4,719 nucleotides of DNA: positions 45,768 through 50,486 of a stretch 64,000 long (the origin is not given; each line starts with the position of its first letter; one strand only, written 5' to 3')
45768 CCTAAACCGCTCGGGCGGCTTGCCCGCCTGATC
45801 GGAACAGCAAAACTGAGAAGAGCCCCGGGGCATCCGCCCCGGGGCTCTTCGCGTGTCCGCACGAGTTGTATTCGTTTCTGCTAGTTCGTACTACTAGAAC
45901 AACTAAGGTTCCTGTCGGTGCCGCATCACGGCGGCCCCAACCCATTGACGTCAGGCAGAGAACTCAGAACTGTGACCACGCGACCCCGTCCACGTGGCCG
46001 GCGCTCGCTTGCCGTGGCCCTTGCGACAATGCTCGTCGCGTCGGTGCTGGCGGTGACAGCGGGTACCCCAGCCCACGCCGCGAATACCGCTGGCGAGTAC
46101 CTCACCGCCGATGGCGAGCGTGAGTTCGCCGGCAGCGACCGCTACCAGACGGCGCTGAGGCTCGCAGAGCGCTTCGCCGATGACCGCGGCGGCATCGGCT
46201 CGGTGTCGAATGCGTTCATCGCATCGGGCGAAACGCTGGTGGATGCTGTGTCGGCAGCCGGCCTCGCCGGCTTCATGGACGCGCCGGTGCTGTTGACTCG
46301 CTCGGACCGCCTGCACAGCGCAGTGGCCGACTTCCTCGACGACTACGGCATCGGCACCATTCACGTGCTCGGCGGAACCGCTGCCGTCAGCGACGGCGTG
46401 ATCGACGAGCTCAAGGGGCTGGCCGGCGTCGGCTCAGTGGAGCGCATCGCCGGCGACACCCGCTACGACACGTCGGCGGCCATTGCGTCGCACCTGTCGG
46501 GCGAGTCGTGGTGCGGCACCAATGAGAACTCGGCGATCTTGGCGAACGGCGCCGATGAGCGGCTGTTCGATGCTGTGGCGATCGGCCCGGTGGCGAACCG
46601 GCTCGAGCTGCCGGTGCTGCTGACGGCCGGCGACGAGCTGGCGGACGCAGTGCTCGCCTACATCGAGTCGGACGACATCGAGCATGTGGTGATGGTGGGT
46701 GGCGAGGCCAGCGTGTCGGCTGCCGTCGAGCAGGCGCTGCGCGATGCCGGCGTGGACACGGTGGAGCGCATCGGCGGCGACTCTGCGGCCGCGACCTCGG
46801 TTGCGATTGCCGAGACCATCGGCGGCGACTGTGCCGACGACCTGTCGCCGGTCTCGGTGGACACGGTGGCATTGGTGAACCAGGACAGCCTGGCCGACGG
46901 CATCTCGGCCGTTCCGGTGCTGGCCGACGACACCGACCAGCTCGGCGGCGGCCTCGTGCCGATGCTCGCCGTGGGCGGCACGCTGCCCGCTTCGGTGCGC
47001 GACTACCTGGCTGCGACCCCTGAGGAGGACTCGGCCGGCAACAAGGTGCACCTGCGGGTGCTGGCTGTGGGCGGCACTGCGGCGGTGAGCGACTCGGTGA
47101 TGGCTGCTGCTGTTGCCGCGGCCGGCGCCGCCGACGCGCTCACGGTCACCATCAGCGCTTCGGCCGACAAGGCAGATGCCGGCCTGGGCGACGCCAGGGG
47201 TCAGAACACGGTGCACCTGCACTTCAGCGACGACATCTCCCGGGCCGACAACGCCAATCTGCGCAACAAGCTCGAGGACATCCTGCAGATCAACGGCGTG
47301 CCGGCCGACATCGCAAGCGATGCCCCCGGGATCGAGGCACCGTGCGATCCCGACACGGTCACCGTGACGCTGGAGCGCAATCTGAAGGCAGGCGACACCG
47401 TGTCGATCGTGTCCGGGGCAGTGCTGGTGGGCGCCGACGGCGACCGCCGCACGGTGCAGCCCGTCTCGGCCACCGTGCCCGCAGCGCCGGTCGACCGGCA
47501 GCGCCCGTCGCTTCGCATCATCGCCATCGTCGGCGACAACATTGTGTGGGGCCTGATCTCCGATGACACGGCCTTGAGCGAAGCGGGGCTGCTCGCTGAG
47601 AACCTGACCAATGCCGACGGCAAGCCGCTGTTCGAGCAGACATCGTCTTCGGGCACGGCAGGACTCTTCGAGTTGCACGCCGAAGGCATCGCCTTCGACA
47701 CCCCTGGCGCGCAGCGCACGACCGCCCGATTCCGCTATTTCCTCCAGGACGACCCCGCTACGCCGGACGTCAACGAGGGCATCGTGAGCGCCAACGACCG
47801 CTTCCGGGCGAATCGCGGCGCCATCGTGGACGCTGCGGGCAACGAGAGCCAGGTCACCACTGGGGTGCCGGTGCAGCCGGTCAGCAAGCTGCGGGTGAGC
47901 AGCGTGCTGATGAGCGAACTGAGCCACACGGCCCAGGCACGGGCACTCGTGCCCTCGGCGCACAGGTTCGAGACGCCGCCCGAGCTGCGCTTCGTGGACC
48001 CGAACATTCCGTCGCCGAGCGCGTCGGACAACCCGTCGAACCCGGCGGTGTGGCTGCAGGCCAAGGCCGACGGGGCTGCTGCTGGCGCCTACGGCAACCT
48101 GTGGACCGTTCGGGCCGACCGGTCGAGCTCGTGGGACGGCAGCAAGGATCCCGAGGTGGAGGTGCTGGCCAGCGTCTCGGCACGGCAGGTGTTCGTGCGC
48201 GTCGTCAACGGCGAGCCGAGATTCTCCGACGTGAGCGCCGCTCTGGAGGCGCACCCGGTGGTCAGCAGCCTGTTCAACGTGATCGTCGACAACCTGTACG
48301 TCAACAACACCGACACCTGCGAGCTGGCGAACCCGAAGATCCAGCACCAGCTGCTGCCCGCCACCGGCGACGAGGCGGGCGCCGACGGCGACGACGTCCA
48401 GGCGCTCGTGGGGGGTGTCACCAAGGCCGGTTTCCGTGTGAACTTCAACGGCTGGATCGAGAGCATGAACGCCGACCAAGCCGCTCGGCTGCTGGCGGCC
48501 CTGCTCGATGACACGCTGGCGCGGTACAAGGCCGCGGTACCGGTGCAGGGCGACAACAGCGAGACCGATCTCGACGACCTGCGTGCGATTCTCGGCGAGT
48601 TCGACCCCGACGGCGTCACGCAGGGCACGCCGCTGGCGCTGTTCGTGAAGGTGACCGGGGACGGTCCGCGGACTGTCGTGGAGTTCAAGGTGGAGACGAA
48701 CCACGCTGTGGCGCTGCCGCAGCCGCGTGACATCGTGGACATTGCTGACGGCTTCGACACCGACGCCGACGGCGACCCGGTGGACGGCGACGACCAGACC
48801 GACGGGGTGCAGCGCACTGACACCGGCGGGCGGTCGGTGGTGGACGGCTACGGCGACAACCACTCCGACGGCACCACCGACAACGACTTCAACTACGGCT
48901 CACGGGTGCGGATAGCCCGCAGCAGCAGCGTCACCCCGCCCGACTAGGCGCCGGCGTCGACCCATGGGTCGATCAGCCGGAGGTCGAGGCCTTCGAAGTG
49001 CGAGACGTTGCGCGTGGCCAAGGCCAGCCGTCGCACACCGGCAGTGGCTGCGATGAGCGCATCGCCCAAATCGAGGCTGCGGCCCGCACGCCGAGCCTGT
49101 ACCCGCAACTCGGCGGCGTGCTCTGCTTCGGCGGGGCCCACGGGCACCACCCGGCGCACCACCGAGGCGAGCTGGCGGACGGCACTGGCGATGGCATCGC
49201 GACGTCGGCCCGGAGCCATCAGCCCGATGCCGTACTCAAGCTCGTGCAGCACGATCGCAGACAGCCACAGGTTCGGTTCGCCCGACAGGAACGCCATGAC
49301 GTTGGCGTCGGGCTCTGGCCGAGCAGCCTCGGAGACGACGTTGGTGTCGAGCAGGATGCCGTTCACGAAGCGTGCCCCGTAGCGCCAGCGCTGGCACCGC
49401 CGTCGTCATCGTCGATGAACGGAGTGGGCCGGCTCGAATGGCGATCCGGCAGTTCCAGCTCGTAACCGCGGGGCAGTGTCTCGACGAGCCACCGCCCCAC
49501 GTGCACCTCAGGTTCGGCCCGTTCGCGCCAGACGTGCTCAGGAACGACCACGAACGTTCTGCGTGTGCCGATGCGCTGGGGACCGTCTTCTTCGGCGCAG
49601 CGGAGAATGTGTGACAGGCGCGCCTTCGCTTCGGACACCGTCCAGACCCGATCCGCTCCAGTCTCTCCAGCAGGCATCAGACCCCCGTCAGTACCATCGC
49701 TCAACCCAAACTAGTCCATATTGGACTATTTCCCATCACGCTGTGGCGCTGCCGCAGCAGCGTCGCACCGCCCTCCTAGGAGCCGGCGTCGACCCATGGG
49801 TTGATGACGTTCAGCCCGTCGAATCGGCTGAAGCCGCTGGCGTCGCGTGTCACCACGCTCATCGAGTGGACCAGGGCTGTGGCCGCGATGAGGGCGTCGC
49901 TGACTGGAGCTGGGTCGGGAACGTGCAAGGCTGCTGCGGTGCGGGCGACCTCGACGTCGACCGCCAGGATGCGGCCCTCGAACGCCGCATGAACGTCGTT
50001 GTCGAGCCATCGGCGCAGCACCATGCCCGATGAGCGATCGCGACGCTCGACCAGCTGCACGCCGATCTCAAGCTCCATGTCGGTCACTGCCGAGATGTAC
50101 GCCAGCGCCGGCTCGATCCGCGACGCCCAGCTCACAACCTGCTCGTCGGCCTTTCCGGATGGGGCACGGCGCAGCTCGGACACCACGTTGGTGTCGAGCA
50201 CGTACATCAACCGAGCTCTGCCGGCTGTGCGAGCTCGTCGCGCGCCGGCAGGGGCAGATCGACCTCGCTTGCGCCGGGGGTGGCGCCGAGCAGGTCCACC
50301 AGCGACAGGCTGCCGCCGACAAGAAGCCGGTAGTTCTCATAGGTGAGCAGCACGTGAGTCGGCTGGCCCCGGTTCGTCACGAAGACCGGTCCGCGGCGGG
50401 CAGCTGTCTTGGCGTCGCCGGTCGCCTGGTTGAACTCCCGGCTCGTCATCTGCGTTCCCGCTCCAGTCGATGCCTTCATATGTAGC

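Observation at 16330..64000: Cassette-like family of six large CWB2 surface (S-layer-type) genes: conserved flanks and termini, variable cores, both orientations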

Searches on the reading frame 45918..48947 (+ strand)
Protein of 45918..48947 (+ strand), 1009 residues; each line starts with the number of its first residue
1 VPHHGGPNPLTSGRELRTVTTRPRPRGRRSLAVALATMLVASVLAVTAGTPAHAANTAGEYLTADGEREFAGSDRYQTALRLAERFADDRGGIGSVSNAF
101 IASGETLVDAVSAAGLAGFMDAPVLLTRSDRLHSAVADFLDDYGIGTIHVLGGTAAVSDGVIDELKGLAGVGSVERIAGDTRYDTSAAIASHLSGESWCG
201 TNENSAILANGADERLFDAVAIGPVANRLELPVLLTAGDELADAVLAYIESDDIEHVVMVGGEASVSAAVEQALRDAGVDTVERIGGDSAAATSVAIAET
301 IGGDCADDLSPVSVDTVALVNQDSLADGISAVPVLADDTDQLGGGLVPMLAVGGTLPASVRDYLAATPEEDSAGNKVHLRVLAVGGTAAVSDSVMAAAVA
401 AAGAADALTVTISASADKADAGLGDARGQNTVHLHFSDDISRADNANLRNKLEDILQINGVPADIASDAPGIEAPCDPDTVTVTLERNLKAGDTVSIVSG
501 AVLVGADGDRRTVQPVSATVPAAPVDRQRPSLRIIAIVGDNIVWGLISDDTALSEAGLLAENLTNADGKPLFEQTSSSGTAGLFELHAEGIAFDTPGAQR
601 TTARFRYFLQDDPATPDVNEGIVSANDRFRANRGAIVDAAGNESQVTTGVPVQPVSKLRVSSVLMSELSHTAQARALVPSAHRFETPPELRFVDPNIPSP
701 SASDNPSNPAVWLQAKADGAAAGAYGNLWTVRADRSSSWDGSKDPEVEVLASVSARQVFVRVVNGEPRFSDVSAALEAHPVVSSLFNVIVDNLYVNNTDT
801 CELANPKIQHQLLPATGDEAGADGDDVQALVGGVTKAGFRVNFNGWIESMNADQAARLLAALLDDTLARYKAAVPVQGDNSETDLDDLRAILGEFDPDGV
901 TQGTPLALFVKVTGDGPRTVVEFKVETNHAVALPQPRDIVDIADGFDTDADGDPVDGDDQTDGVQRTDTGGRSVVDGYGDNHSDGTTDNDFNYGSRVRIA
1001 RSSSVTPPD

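Call 4: search_protein_families(library=pfam, proteins=[window:45918-48947:+], max_evalue=0.01)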
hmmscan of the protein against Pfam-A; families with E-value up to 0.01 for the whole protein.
window:45918-48947:+ (1009 aa): 1 family
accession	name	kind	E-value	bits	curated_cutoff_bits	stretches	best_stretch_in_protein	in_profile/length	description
PF04122.17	CW_binding_2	-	3.5e-35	120.8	24.9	3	176-271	1-73/73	Cell wall binding domain 2 (CWB2)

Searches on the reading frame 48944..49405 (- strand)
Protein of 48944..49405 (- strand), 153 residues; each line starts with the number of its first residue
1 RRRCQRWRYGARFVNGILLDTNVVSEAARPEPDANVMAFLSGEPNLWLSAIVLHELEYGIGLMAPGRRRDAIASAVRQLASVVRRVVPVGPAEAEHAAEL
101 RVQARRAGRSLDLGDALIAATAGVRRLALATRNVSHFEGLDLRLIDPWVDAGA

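Call 13: search_protein_families(library=pfam, proteins=[window:48944-49405:-], max_evalue=0.001)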
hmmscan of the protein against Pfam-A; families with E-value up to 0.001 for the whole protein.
window:48944-49405:- (153 aa): 1 family
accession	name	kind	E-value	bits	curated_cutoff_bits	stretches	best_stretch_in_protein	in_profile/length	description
PF01850.27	PIN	-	3.3e-16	60.4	23.6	1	17-133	1-111/120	PIN domain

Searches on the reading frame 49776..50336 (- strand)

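Call 13: search_protein_families(library=pfam, proteins=[window:49776-50336:-], max_evalue=0.001)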
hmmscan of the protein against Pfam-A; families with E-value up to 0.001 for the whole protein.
window:49776-50336:- (186 aa): 1 family
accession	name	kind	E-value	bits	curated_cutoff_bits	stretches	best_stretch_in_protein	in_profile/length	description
PF01850.27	PIN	-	2e-12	48.2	23.6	1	45-174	1-119/120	PIN domain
